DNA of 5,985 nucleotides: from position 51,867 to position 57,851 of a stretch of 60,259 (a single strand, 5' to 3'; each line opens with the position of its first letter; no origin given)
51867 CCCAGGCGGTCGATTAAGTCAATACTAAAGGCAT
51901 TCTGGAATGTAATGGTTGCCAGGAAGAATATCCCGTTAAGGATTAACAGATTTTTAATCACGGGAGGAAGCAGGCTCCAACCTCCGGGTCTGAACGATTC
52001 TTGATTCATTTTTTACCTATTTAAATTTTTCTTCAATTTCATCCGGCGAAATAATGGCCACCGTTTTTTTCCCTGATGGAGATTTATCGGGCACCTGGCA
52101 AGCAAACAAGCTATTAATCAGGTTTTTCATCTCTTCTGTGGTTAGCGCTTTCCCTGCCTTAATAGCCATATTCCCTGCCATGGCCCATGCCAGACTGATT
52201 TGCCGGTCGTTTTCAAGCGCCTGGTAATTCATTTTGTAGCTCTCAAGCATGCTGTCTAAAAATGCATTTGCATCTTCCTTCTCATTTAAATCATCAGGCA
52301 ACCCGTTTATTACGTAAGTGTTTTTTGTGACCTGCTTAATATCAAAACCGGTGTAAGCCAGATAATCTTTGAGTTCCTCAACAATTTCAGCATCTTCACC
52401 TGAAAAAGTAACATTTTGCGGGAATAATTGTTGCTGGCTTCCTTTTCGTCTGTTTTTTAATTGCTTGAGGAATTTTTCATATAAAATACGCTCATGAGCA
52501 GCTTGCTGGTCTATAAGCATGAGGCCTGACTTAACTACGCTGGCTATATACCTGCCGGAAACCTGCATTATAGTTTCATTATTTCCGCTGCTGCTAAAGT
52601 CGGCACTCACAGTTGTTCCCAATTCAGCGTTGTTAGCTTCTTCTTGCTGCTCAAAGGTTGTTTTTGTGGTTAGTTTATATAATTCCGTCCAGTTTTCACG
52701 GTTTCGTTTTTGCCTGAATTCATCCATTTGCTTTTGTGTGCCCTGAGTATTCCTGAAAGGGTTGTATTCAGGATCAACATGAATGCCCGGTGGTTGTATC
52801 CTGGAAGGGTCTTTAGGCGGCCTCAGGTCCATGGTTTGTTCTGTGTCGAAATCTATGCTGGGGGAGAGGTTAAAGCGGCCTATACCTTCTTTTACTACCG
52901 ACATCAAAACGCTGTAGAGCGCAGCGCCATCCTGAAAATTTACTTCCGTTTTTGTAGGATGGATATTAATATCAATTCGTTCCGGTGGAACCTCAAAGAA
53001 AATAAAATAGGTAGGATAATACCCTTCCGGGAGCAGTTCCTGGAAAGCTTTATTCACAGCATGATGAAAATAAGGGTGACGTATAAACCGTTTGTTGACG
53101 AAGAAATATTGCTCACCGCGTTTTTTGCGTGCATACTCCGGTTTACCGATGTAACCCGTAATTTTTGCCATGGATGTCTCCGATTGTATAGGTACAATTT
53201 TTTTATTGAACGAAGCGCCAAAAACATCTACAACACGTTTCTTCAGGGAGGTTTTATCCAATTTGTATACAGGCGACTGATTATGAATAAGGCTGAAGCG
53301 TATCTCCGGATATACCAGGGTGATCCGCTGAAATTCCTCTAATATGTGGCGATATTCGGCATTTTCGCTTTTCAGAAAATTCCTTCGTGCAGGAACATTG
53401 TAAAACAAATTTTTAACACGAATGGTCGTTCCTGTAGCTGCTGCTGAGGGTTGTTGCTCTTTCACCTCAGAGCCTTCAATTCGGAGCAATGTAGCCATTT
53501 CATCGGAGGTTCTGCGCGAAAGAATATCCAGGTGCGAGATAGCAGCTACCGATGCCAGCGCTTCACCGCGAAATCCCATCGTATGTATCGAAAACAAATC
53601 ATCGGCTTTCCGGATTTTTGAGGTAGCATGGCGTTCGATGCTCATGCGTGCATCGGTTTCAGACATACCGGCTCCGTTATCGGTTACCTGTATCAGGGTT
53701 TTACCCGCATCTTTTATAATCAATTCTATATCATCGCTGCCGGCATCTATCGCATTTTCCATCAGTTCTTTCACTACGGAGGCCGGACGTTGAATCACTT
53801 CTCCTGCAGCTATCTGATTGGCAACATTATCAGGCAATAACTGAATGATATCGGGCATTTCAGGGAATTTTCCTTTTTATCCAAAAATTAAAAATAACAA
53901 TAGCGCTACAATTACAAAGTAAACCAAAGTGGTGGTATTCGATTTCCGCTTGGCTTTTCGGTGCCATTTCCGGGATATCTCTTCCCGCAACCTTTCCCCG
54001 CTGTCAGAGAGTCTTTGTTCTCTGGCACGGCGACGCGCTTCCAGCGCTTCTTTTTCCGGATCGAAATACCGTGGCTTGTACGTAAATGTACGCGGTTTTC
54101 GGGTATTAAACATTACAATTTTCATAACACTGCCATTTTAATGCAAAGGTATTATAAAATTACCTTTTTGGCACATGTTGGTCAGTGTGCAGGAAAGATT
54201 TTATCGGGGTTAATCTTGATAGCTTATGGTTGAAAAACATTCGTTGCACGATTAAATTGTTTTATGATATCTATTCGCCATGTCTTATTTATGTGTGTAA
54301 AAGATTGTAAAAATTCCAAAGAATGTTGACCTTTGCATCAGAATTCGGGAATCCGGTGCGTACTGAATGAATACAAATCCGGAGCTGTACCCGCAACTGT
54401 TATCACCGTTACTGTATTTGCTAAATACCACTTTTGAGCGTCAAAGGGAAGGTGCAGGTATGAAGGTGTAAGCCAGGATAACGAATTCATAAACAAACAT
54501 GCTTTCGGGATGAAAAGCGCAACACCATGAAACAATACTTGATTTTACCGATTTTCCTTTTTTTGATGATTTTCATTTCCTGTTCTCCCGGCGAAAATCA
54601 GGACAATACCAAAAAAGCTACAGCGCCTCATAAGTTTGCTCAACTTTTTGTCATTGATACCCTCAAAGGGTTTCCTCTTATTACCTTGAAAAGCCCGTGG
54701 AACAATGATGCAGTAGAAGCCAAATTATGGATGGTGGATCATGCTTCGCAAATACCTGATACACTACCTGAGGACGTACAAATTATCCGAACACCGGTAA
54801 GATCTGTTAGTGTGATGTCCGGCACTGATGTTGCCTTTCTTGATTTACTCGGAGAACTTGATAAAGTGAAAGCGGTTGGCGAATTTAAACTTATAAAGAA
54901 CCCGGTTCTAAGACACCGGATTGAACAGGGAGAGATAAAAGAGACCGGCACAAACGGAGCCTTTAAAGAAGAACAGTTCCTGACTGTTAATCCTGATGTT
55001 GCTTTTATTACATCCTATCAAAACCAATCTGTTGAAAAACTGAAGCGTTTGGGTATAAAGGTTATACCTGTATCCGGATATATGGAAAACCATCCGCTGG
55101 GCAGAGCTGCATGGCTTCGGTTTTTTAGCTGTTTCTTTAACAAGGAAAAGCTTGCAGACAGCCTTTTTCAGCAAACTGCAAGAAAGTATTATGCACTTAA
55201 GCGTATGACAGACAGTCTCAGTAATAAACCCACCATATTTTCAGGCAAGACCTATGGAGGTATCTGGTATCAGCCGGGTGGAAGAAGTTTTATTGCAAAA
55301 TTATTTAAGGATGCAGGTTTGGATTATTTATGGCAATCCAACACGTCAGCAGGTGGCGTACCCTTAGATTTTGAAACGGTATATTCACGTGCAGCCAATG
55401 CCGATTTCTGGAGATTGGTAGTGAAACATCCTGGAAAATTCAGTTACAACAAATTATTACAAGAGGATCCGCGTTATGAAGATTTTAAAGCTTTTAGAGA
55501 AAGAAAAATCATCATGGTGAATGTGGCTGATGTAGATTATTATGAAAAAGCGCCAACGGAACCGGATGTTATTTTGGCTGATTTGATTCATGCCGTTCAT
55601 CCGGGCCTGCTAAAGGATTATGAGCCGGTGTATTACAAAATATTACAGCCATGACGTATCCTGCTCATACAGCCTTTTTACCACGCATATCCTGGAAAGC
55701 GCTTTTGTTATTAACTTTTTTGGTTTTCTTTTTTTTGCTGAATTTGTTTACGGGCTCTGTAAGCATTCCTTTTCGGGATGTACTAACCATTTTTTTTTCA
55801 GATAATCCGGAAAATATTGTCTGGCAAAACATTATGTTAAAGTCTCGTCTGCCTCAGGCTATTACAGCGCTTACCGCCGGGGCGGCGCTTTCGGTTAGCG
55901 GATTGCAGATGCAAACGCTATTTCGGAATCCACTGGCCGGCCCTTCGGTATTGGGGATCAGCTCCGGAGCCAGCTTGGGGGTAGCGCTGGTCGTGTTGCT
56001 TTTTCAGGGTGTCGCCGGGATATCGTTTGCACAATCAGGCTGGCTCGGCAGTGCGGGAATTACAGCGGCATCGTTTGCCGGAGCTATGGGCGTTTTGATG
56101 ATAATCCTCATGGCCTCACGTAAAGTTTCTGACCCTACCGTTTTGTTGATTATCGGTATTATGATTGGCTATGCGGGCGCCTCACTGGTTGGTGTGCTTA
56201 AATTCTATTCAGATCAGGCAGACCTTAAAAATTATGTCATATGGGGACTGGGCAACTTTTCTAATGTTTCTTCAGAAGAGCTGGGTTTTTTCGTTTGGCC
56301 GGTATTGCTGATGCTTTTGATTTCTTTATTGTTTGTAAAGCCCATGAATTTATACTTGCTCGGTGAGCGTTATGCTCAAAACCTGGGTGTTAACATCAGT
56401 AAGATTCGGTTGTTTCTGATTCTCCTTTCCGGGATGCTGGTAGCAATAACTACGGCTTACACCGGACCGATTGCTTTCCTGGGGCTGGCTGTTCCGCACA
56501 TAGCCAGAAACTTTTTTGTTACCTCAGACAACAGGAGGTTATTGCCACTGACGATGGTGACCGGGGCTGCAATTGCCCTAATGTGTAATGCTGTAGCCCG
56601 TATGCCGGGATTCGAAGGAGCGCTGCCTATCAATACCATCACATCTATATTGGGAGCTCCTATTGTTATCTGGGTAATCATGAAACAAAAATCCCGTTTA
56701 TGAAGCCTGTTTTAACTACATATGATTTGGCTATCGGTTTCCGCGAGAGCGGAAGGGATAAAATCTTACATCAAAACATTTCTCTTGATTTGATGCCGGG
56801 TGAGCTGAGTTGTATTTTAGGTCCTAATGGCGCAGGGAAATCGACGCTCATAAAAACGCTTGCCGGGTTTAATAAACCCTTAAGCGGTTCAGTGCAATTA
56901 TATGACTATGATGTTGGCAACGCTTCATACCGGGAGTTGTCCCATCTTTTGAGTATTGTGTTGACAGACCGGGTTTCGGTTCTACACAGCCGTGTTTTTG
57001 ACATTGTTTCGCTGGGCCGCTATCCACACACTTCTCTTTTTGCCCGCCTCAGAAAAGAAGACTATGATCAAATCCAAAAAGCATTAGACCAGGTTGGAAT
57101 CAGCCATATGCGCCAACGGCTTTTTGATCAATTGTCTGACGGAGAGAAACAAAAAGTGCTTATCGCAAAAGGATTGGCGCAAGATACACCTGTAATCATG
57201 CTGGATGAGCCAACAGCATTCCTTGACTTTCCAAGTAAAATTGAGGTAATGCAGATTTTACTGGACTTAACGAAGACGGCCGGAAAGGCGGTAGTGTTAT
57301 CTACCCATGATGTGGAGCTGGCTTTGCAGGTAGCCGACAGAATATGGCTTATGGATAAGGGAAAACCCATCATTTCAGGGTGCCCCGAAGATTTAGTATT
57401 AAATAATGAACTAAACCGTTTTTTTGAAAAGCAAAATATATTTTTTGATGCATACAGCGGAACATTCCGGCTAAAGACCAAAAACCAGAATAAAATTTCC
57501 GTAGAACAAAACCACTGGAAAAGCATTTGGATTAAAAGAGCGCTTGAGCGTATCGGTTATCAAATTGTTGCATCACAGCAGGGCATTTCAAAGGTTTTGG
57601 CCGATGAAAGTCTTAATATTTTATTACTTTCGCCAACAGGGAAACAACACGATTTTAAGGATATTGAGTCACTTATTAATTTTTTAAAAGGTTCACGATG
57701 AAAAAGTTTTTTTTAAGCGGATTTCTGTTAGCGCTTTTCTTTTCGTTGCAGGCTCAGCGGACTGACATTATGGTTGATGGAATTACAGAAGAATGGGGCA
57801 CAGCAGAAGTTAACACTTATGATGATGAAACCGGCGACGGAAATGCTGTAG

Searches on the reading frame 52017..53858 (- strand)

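Call 64: search_protein_families(library=pfam, proteins=[window:52017-53858:-], max_evalue=0.0001)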
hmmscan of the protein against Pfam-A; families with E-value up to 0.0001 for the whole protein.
window:52017-53858:- (613 aa): 4 families
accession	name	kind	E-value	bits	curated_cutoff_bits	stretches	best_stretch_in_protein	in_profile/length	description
PF01119.25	DNA_mis_repair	-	1.4e-36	125.1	26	1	211-324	3-116/119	DNA mismatch repair protein, C-terminal domain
PF08676.16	MutL_C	-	2.2e-25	89.5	25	1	430-572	1-142/142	MutL C terminal dimerisation domain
PF13589.12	HATPase_c_3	-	5.7e-11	43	25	1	26-137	4-115/137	Histidine kinase-, DNA gyrase B-, and HSP90-like ATPase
PF02518.31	HATPase_c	-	1.7e-07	32.1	26.4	1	23-83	4-64/111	Histidine kinase-, DNA gyrase B-, and HSP90-like ATPase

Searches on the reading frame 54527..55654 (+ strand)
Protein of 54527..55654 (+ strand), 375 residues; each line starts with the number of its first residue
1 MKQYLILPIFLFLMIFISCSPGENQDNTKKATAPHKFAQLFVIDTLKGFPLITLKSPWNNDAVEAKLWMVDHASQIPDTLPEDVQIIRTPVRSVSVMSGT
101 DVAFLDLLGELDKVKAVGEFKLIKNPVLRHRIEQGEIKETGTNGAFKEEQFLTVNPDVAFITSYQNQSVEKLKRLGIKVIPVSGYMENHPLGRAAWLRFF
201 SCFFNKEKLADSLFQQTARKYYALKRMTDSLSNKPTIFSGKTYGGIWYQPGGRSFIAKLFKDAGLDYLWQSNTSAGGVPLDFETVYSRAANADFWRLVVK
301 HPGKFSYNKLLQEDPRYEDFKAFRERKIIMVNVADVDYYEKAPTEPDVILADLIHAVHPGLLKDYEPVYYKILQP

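Call 64: search_protein_families(library=pfam, proteins=[window:54527-55654:+], max_evalue=0.0001)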
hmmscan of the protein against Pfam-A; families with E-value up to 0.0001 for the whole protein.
window:54527-55654:+ (375 aa): 1 family
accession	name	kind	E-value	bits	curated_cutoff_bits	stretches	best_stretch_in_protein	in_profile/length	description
PF01497.23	Peripla_BP_2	-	1.1e-17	64.6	27.5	1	96-329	3-229/235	Periplasmic binding protein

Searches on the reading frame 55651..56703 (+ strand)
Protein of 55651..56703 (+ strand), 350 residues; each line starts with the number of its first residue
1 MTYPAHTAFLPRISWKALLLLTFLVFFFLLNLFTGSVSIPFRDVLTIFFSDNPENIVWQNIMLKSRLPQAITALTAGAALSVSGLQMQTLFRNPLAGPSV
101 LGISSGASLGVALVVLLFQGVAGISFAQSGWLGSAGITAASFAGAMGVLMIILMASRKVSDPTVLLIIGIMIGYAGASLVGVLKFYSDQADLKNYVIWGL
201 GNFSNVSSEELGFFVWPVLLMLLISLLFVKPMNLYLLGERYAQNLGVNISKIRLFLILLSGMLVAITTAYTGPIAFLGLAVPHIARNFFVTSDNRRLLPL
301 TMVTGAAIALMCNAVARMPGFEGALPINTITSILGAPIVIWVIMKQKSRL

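Call 64: search_protein_families(library=pfam, proteins=[window:55651-56703:+], max_evalue=0.0001)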
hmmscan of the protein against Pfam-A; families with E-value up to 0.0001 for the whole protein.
window:55651-56703:+ (350 aa): 1 family
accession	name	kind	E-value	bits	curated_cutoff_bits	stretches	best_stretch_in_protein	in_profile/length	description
PF01032.23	FecCD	-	2.5e-75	253.9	26.5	1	24-345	2-311/311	FecCD transport family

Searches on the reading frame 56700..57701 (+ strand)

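Call 64: search_protein_families(library=pfam, proteins=[window:56700-57701:+], max_evalue=0.0001)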
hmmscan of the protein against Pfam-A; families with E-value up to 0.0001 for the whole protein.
window:56700-57701:+ (333 aa): 3 families
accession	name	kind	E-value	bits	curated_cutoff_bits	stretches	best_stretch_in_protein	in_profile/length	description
PF00005.33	ABC_tran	-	9.6e-29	101.2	25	1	25-173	2-137/137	ABC transporter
PF13304.12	AAA_21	-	4.8e-12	47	27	1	120-207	195-302/304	AAA domain, putative AbiEii toxin, Type IV TA system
PF02463.25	SMC_N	-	7.4e-06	26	40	0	35-54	25-44/220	RecF/RecN/SMC N terminal domain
